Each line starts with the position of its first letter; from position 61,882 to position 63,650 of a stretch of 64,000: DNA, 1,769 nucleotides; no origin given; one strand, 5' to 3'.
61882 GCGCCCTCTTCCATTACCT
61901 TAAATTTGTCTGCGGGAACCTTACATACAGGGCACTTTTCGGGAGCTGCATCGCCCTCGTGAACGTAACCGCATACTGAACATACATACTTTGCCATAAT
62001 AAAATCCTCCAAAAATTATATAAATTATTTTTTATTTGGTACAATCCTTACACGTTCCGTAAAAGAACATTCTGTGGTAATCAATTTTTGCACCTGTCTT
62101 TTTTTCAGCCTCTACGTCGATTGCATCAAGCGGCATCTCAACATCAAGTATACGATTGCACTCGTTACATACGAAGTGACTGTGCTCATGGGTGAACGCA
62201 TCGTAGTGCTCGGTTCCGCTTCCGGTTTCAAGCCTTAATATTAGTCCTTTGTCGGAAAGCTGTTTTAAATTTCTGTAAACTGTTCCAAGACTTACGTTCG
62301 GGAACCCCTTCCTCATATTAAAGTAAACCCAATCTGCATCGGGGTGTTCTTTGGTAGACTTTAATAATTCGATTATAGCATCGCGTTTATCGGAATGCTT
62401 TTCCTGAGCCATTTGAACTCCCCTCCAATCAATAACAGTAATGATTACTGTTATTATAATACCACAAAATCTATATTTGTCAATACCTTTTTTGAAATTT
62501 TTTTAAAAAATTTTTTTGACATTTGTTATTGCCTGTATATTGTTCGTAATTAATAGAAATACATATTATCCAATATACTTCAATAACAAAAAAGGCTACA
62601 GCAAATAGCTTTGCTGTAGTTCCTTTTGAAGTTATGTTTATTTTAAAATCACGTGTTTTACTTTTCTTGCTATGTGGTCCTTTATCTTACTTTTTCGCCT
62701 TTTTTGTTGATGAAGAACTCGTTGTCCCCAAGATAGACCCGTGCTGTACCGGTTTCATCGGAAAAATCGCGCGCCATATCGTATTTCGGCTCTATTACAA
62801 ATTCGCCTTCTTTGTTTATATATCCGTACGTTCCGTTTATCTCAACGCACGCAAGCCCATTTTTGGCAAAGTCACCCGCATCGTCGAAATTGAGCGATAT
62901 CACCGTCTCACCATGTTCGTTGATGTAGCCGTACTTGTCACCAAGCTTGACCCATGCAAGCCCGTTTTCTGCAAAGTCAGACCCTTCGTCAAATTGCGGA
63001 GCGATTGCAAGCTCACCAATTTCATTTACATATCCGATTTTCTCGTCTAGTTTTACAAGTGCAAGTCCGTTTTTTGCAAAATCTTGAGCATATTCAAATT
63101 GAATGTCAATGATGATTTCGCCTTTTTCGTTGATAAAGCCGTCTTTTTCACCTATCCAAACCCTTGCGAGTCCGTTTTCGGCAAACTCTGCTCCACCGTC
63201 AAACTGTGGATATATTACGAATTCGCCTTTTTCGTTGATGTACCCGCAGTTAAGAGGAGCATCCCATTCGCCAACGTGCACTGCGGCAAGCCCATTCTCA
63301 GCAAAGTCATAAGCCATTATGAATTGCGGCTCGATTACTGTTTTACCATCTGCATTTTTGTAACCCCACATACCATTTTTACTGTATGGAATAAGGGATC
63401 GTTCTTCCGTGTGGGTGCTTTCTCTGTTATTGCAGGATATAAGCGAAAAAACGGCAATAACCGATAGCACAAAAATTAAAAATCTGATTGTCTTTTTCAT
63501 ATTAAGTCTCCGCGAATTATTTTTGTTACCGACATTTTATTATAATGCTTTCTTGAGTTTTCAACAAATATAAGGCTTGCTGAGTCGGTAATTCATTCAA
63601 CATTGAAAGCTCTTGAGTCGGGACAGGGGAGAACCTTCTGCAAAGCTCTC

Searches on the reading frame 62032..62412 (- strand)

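Call 79: search_protein_families(library=pfam, proteins=[window:62032-62412:-], max_evalue=0.00001)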
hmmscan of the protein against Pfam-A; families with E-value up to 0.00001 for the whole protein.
window:62032-62412:- (126 aa): 1 family
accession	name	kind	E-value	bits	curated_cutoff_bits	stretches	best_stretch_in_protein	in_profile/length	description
PF01475.25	FUR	-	4.3e-28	98.3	23.1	1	5-118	5-121/121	Ferric uptake regulator family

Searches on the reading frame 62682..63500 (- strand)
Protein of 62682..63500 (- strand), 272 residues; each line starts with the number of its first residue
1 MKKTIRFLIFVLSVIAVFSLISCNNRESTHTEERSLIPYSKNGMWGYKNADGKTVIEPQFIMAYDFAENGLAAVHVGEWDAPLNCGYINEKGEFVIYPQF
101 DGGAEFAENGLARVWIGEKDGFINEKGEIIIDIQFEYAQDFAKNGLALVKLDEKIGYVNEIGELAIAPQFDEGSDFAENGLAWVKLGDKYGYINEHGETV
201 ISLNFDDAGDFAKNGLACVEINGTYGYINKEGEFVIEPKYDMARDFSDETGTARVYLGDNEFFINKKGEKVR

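Call 79: search_protein_families(library=pfam, proteins=[window:62682-63500:-], max_evalue=0.00001)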
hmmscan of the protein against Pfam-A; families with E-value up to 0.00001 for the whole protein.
window:62682-63500:- (272 aa): 1 family
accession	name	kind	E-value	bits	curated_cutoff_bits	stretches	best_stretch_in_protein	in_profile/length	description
PF14903.11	WG_beta_rep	-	3.8e-61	203.2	25.6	6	190-225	1-35/35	WG containing repeat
